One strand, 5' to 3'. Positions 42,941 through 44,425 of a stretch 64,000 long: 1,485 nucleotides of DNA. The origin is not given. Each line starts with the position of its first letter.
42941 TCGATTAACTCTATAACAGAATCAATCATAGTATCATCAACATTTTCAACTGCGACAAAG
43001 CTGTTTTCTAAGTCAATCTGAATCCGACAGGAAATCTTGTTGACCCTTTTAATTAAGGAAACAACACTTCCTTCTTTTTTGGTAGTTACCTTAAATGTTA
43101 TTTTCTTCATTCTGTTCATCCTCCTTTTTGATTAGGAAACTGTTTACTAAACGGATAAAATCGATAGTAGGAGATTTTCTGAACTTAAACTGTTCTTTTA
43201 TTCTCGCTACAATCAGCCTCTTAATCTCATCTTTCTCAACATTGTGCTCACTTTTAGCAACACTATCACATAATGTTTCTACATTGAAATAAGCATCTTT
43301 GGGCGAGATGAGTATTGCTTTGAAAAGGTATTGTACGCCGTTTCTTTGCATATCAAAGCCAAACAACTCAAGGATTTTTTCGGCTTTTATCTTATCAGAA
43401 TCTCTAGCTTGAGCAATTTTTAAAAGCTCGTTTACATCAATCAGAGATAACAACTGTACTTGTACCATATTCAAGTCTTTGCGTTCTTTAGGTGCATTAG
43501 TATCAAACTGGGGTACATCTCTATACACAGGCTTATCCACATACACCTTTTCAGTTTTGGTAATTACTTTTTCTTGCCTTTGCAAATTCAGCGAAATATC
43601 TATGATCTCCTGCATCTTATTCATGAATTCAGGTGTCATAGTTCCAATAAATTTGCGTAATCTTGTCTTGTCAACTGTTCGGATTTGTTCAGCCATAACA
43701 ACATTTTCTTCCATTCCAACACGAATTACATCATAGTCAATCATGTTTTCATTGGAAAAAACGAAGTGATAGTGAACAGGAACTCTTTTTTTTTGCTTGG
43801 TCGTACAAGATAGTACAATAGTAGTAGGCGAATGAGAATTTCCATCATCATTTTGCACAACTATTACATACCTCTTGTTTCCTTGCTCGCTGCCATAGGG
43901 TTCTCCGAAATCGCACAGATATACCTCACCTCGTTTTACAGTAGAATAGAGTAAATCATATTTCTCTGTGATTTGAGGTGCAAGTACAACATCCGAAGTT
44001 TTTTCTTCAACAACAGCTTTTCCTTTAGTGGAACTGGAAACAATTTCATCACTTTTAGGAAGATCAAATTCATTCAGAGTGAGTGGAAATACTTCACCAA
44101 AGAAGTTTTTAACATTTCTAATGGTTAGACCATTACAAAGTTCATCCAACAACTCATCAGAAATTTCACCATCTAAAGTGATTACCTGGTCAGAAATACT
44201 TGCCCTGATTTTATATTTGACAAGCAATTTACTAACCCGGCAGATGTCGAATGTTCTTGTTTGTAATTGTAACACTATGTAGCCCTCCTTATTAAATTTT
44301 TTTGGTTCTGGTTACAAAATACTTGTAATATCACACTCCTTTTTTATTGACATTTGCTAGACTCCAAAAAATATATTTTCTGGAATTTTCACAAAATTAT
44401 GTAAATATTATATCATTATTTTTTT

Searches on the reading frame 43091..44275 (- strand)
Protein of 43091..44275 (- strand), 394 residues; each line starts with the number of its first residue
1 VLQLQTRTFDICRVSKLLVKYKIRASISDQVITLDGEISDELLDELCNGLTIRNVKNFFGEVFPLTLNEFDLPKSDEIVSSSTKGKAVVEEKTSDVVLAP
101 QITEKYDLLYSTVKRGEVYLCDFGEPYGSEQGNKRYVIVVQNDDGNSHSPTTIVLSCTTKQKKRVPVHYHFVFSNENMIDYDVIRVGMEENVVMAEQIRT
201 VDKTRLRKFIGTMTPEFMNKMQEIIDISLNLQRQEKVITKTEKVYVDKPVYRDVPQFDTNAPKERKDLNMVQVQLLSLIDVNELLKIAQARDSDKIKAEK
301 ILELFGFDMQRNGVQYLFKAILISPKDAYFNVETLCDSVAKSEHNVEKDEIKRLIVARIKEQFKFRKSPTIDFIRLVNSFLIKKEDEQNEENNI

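Call 7: search_protein_families(library=pfam, proteins=[window:43091-44275:-], max_evalue=0.01)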
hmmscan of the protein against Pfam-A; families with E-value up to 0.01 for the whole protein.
window:43091-44275:- (394 aa): 1 family
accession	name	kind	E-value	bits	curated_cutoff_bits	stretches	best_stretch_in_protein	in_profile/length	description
PF02452.23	PemK_toxin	-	2.4e-23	82.9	23.1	1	114-228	1-108/109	PemK-like, MazF-like toxin of type II toxin-antitoxin system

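Call 19: search_protein_families(library=phrogs, proteins=[window:43091-44275:-], max_evalue=0.01)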
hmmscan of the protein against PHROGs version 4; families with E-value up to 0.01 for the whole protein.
window:43091-44275:- (394 aa): 4 families
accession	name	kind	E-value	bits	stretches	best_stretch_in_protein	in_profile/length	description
phrog_1936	-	moron, auxiliary metabolic gene and host takeover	2.8e-24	87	1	112-273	8-162/188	MazF-like growth inhibitor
phrog_1412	-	moron, auxiliary metabolic gene and host takeover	2.1e-05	25.4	1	110-245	56-185/237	antitoxin mazE-like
phrog_35650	-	moron, auxiliary metabolic gene and host takeover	0.00092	19.7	1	113-228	17-132/224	MazF-like growth inhibitor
phrog_15698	-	unknown function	0.0016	19.3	1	114-222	8-116/126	-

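Call 20: search_protein_families(library=ncbifam, proteins=[window:43091-44275:-], max_evalue=0.01)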
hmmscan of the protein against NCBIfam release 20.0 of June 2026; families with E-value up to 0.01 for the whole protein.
window:43091-44275:- (394 aa): 1 family
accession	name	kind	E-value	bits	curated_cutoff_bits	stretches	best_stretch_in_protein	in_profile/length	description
NF007386.0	PRK09907.1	equivalog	0.0038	17.2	120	0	115-226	9-107/111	endoribonuclease MazF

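Call 22: find_homologous_proteins(query=window:43091-44275:-)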
Query window:43091-44275:- (394 aa): 288 proteins with E <= 0.001 among 2635 candidates; the best 120 are listed.
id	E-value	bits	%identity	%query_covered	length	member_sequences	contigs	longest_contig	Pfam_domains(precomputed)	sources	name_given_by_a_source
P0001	8.7e-253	856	100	100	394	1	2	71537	PF02452.24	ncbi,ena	-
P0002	5.4e-232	787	92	100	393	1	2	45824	PF02452.24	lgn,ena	-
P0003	1.1e-231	786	92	97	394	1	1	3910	PF02452.24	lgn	-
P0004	3.4e-231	785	91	100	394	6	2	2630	PF02452.24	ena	-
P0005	6.8e-225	764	90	100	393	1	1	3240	PF02452.24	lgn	-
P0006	9.4e-221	750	91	97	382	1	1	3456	PF02452.24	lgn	-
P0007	3.3e-217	739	87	100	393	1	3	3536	PF02452.24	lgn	-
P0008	7.3e-217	737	88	100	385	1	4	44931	PF02452.24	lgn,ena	-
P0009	1.1e-216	737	87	100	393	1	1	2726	PF02452.24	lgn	-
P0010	2.1e-216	736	88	100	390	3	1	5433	PF02452.24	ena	-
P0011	2.7e-216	736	87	100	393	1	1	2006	PF02452.24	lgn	-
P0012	4.3e-216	735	87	100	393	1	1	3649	PF02452.24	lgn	-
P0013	5.0e-216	735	88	97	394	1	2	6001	PF02452.24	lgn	-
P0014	9.1e-216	734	86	100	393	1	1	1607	PF02452.24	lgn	-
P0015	4.8e-215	731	87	97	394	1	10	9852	PF02452.24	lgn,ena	-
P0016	1.3e-214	730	86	100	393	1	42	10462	PF02452.24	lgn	-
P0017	2.1e-214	729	86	97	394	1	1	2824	PF02452.24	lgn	-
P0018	2.6e-214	729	86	100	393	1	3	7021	PF02452.24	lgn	-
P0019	6.1e-214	728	86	100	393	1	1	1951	PF02452.24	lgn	-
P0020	2.6e-213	726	86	97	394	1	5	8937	PF02452.24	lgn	-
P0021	1.8e-212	723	87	98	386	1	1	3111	PF02452.24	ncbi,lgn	-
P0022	6.4e-212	721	86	98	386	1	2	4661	PF02452.24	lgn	-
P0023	1.2e-211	720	86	98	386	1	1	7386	PF02452.24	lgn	-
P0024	1.4e-211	720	86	100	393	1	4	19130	PF02452.24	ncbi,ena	-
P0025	8.3e-211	718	83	100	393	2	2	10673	PF02452.24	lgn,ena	-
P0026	2.3e-209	713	85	100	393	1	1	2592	PF02452.24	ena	-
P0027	2.6e-209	713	86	100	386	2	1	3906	PF02452.24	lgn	-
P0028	2.8e-207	706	84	98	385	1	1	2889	PF02452.24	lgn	-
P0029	1.6e-206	703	82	100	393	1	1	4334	PF02452.24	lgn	-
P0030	1.1e-203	694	81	100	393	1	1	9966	PF02452.24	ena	-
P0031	1.2e-203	694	81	100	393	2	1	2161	PF02452.24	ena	-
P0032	4.0e-203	692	81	100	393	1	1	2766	PF02452.24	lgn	-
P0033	8.1e-203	691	82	97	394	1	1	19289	PF02452.24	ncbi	-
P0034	1.2e-201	687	79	100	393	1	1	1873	PF02452.24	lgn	-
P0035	7.0e-197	672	80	100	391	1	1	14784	PF02452.24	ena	-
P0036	1.4e-193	661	79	98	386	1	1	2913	PF02452.24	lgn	-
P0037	2.3e-192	657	78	99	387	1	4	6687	PF02452.24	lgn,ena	-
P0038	5.5e-191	652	78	99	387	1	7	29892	PF02452.24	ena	-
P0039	5.5e-185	633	75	100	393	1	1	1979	PF02452.24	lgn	-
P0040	2.0e-182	624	71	100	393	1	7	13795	PF02452.24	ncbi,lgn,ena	-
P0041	4.1e-182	623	71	97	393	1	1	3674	PF02452.24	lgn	-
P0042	4.6e-182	623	74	100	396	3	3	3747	PF02452.24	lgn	-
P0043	5.2e-182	623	72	100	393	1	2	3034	PF02452.24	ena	-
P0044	3.5e-178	610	75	100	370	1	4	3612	PF02452.24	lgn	-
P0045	4.8e-178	610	69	100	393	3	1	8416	PF02452.24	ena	-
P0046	1.0e-174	599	72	100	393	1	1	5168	PF02452.24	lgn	-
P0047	1.3e-174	598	73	97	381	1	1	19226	PF02452.24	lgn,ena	-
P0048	2.1e-174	598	69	100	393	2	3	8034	PF02452.24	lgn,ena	-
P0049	7.0e-174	596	85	83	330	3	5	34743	PF02452.24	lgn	-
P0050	1.8e-173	595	70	100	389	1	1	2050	PF02452.24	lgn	-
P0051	3.9e-172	590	69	97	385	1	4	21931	PF02452.24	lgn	-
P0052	4.2e-171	587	68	98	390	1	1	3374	PF02452.24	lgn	-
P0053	4.4e-171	587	71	97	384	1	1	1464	PF02452.24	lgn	-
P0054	4.1e-170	584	71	97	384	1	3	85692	PF02452.24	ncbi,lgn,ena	-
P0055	7.6e-170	583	71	97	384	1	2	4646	PF02452.24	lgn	-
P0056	1.3e-169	582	70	97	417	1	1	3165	PF02452.24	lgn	-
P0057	3.1e-169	581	70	98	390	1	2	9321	PF02452.24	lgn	-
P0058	3.2e-168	577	66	97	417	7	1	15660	PF02452.24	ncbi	-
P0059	8.8e-168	576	72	97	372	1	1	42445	PF02452.24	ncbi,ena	-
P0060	1.1e-166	572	66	100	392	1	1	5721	PF02452.24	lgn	-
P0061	5.2e-166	570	67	100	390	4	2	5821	PF02452.24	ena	-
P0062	1.0e-163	563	70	98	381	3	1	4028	PF02452.24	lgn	-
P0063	5.5e-161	554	67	100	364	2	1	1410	PF02452.24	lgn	-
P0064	4.1e-160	551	66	100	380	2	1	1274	PF02452.24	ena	-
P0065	2.3e-159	548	67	100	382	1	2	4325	PF02452.24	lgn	-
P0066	1.4e-158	546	67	97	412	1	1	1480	PF02452.24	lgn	-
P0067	5.6e-151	521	61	99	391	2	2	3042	PF02452.24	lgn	-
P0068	1.0e-147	510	63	98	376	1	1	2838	PF02452.24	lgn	-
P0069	4.1e-147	508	62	98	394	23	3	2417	PF02452.24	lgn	-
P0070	2.7e-146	505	61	98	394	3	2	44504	PF02452.24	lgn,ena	-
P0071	3.7e-146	505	60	100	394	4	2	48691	PF02452.24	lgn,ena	-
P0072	6.4e-146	504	59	99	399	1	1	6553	PF02452.24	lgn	-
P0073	1.1e-145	503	60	100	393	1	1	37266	PF02452.24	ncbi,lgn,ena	-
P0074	4.4e-145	501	61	98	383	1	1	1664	PF02452.24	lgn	-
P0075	1.4e-144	500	77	74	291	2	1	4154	PF02452.24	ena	-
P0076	4.9e-144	498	61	97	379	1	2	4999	PF02452.24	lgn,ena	-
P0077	7.0e-144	497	62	98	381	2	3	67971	PF02452.24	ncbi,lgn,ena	-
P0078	2.3e-143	496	60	98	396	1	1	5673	PF02452.24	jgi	-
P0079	3.7e-143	495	59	100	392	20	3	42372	PF02452.24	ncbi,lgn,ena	-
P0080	5.6e-143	494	61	98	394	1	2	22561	PF02452.24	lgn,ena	-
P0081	6.1e-143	494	59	100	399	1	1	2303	PF02452.24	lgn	-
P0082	1.4e-142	493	58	100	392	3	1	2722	PF02452.24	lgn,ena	-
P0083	3.5e-142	492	61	98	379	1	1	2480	PF02452.24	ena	-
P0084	2.1e-141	489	58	99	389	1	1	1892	PF02452.24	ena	-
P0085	2.3e-141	489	60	98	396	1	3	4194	PF02452.24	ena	-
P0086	2.9e-141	489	61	100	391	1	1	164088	PF02452.24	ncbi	-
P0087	3.1e-141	489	60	99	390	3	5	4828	PF02452.24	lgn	-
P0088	3.2e-141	489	61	100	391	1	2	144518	PF02452.24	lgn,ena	-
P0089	3.7e-141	488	59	100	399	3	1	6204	PF02452.24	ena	-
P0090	4.5e-141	488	58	97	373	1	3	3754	PF02452.24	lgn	-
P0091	5.3e-141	488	60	99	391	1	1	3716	PF02452.24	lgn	-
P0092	5.9e-141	488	59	98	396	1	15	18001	PF02452.24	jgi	-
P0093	9.3e-141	487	58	100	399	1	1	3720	PF02452.24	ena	-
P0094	9.5e-141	487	60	97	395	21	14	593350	PF02452.24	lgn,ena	-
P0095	1.3e-140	487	60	97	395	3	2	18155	PF02452.24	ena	-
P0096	2.8e-140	486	60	99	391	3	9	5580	PF02452.24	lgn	-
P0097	7.8e-140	484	59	98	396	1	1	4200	PF02452.24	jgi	-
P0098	2.4e-139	482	58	99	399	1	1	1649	PF02452.24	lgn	-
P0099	2.9e-139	482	60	98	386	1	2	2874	PF02452.24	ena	-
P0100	1.3e-138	480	59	100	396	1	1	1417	PF02452.24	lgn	-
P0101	2.2e-138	479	59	98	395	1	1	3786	PF02452.24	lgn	-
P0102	1.2e-137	477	58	98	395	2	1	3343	PF02452.24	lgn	-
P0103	2.6e-137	476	58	100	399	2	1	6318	PF02452.24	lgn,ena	-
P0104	4.9e-137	475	57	99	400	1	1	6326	PF02452.24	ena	-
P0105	6.4e-137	474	59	98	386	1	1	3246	PF02452.24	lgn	-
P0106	7.9e-137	474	65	80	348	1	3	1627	PF02452.24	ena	-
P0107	1.2e-136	474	58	100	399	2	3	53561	PF02452.24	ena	-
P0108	2.8e-136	472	60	100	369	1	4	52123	PF02452.24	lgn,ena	-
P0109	5.1e-136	471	59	98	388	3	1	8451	PF02452.24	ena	-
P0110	5.1e-136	471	57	100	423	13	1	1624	PF02452.24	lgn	-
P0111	9.1e-136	471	56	100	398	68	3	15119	PF02452.24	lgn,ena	-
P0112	9.7e-136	471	58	98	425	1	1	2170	PF02452.24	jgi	-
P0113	1.5e-135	470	58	99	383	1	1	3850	PF02452.24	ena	-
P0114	3.4e-135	469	57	99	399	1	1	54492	PF02452.24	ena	-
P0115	3.7e-135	469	58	100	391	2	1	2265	PF02452.24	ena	-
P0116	3.8e-135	469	71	75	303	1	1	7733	PF02452.24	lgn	-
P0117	5.5e-135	468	57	98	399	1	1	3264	PF02452.24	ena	-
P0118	1.2e-134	467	58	99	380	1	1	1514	PF02452.24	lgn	-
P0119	9.6e-134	464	57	98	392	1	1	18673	PF02452.24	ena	-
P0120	1.3e-133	464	57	98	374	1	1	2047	PF02452.24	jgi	-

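Call 23: find_encoding_contigs(protein=P0002, flank=10000, max_places=3)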
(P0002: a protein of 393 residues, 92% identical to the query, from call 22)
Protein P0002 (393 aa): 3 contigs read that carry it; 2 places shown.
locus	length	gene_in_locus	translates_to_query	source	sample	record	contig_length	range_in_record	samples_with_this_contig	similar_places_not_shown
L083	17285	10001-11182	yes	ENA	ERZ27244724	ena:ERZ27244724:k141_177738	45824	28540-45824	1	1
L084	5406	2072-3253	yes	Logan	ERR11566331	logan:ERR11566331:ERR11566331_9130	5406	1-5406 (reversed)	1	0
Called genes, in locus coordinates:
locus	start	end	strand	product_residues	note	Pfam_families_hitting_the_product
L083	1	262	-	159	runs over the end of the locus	PF02590:SPOUT_MTase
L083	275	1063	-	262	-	PF00753:Lactamase_B, PF23023:Anti-Pycsar_Apyc1, PF12706:Lactamase_B_2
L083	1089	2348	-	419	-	PF00275:EPSP_synthase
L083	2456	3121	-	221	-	PF09551:Spore_II_R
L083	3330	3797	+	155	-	-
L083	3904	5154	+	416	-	PF01704:UDPGP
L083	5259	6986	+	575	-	PF02878:PGM_PMM_I, PF02879:PGM_PMM_II, PF02880:PGM_PMM_III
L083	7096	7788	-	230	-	PF01171:ATP_bind_3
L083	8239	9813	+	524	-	PF00589:Phage_integrase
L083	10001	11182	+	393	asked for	PF02452:PemK_toxin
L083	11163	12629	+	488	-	-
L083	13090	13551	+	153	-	PF00383:dCMP_cyt_deam_1, PF14437:MafB19-deam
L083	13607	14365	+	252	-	-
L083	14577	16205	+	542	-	PF13177:DNA_pol3_delta2, PF00004:AAA, PF22608:DNAX_ATPase_lid, PF12169:DNA_pol3_gamma3 (weak)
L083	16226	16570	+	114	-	PF02575:YbaB_DNA_bd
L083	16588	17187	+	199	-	PF21176:RecR_HhH, PF02132:RecR_ZnF, PF13662:Toprim_4, PF01751:Toprim, PF21175:RecR_C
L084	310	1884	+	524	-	PF00589:Phage_integrase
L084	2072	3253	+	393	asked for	PF02452:PemK_toxin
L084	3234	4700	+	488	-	-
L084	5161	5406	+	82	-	?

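Call 24: find_encoding_contigs(protein=P0054, flank=10000, max_places=3)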
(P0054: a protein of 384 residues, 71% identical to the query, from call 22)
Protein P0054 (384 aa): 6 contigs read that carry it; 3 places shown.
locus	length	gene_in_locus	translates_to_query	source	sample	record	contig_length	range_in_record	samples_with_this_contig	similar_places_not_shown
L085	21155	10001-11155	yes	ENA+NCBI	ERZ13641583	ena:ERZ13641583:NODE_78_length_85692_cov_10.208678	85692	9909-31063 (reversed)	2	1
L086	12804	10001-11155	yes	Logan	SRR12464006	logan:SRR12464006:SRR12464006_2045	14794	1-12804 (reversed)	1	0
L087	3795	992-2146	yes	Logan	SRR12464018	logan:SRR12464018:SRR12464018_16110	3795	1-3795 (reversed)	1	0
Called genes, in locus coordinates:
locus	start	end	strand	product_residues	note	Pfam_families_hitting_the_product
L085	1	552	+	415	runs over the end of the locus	PF01704:UDPGP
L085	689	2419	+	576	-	PF02878:PGM_PMM_I, PF02879:PGM_PMM_II, PF02880:PGM_PMM_III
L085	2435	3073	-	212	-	PF01171:ATP_bind_3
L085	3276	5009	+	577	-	PF00664:ABC_membrane, PF02463:SMC_N (faint), PF00005:ABC_tran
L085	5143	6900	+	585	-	PF00664:ABC_membrane, PF00005:ABC_tran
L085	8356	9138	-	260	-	-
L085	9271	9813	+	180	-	PF00293:NUDIX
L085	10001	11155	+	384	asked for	PF02452:PemK_toxin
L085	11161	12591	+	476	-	-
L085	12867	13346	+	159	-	PF00383:dCMP_cyt_deam_1, PF14437:MafB19-deam, PF14439:Bd3614-deam (weak)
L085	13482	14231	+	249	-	-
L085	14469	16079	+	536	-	PF05496:RuvB_N (faint), PF13177:DNA_pol3_delta2, PF13245:AAA_19 (faint), PF13604:AAA_30 (weak), PF00004:AAA, PF13401:AAA_22 (faint), PF22608:DNAX_ATPase_lid, PF12169:DNA_pol3_gamma3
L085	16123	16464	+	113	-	PF02575:YbaB_DNA_bd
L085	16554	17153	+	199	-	PF21176:RecR_HhH, PF02132:RecR_ZnF (weak), PF13662:Toprim_4, PF01751:Toprim, PF21175:RecR_C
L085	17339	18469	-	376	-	PF06925:MGDG_synth, PF02350:Epimerase_2 (weak), PF00534:Glycos_transf_1, PF04101:Glyco_tran_28_C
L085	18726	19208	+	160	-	PF07486:Hydrolase_2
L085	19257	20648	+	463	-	PF20769:YPEB_N, PF14620:YPEB_PepSY1-2, PF03413:PepSY (faint)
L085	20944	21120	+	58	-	PF00269:SASP (weak)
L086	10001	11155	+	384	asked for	PF02452:PemK_toxin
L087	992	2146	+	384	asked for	PF02452:PemK_toxin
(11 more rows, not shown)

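Call 31: find_encoding_contigs(protein=P0008, flank=10000, max_places=3)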
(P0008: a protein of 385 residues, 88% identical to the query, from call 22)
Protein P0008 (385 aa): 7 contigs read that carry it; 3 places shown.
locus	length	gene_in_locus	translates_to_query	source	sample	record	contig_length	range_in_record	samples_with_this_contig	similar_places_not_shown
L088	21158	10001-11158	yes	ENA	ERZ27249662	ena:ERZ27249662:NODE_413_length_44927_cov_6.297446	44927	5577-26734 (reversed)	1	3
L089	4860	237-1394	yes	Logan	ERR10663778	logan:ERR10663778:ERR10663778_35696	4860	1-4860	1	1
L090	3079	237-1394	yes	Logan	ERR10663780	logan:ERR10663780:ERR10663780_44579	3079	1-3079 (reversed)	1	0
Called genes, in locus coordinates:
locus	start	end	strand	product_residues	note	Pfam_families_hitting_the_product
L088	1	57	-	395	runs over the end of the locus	PF01855:POR_N, PF02780:Transketolase_C (weak), PF17147:PFOR_II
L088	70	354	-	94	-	PF12838:Fer4_7, PF00037:Fer4 (weak), PF12837:Fer4_6 (weak), PF13237:Fer4_10, PF14697:Fer4_21, PF13187:Fer4_9 (weak), PF12797:Fer4_2 (weak), PF00037:Fer4, +5 more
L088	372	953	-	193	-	PF01558:POR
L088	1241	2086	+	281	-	PF06564:CBP_BcsQ, PF10609:ParA, PF13614:AAA_31, PF00142:Fer4_NifH, PF01656:CbiA, PF02374:ArsA_ATPase (weak), PF09140:MipZ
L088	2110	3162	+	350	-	PF03776:MinE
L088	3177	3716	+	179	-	PF01098:FTSW_RODA_SPOVE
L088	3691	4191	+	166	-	PF01098:FTSW_RODA_SPOVE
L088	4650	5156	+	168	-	PF01207:Dus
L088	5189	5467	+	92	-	PF01207:Dus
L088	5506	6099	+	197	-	PF27667:YdcC (weak)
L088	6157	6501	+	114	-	PF02452:PemK_toxin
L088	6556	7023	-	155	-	-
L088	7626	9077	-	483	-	-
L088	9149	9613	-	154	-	-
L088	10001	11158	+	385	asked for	PF02452:PemK_toxin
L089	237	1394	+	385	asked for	PF02452:PemK_toxin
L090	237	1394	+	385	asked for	PF02452:PemK_toxin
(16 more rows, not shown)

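Call 32: find_encoding_contigs(protein=P0094, flank=10000, max_places=4)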
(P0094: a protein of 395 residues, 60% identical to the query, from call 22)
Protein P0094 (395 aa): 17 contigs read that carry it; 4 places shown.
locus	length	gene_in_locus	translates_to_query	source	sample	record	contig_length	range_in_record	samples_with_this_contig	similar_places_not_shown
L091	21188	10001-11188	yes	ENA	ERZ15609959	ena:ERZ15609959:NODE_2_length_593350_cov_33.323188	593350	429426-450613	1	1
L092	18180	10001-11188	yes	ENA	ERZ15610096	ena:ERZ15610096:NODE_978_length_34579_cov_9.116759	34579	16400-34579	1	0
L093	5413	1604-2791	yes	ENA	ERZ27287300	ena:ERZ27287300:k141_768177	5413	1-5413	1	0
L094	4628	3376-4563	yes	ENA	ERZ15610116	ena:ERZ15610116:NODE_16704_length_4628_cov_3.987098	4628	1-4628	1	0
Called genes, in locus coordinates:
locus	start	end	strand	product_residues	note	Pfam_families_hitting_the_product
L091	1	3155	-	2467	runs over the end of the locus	PF00668:Condensation, PF00501:AMP-binding, PF00550:PP-binding, PF00668:Condensation, PF00501:AMP-binding, PF00550:PP-binding, PF01370:Epimerase, PF07993:NAD_binding_4, +3 more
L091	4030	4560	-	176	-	PF07670:Gate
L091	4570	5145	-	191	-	PF07670:Gate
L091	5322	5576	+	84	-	PF04014:MazE_antitoxin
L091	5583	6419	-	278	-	PF00590:TP_methylase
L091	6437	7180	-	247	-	PF02384:N6_Mtase (weak), PF05175:MTS, PF02475:TRM5-TYW2_MTfase (weak), PF03602:Cons_hypoth95 (weak), PF06325:PrmA, PF12847:Methyltransf_18 (weak), PF13847:Methyltransf_31, PF13649:Methyltransf_25 (weak), +2 more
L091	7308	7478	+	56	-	-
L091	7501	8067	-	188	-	PF10646:Germane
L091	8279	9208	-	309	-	PF01381:HTH_3, PF08279:HTH_11 (faint), PF12844:HTH_19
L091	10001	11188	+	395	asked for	PF02452:PemK_toxin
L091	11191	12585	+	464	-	-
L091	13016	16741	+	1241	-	PF04563:RNA_pol_Rpb2_1, PF04561:RNA_pol_Rpb2_2, PF04565:RNA_pol_Rpb2_3, PF10385:RNA_pol_Rpb2_45, PF00562:RNA_pol_Rpb2_6, PF04560:RNA_pol_Rpb2_7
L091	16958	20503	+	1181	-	PF04997:RNA_pol_Rpb1_1, PF00623:RNA_pol_Rpb1_2, PF04983:RNA_pol_Rpb1_3, PF05000:RNA_pol_Rpb1_4, PF04998:RNA_pol_Rpb1_5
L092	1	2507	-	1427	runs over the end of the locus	PF00668:Condensation, PF00501:AMP-binding, PF00550:PP-binding, PF01073:3Beta_HSD, PF01370:Epimerase, PF07993:NAD_binding_4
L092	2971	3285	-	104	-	PF05016:ParE_toxin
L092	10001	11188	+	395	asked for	PF02452:PemK_toxin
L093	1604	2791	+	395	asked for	PF02452:PemK_toxin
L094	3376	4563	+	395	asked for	PF02452:PemK_toxin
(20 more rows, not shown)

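Call 36: search_protein_families(library=padloc, proteins=[window:43091-44275:-], max_evalue=0.01)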
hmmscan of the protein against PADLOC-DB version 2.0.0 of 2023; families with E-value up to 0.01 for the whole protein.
window:43091-44275:- (394 aa): 1 family
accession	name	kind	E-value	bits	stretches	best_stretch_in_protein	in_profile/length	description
PDLC01079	C3a159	-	0.0013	16.5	1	186-319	118-236/265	methyl transferase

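Call 42: find_related_loci(query=A1, collection=viral_contigs, flank=10000)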
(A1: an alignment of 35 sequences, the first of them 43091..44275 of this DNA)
Query A1 (394 aa) in viral_contigs; peptide patterns used: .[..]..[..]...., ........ (x = any residue, [..] = any of these).
30 stretches matched a pattern; 1 encode a relative of the query (tblastn E <= 1e-3); 1 distinct loci.
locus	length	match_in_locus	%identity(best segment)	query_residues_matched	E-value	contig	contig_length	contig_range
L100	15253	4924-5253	35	113-235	1e-20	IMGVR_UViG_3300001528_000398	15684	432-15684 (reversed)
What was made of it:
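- Tried and rejected: An IMG/VR scan with the p394 family profile found only an unrelated stand-alone MazF (call 42), so a prophage origin is not supported.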
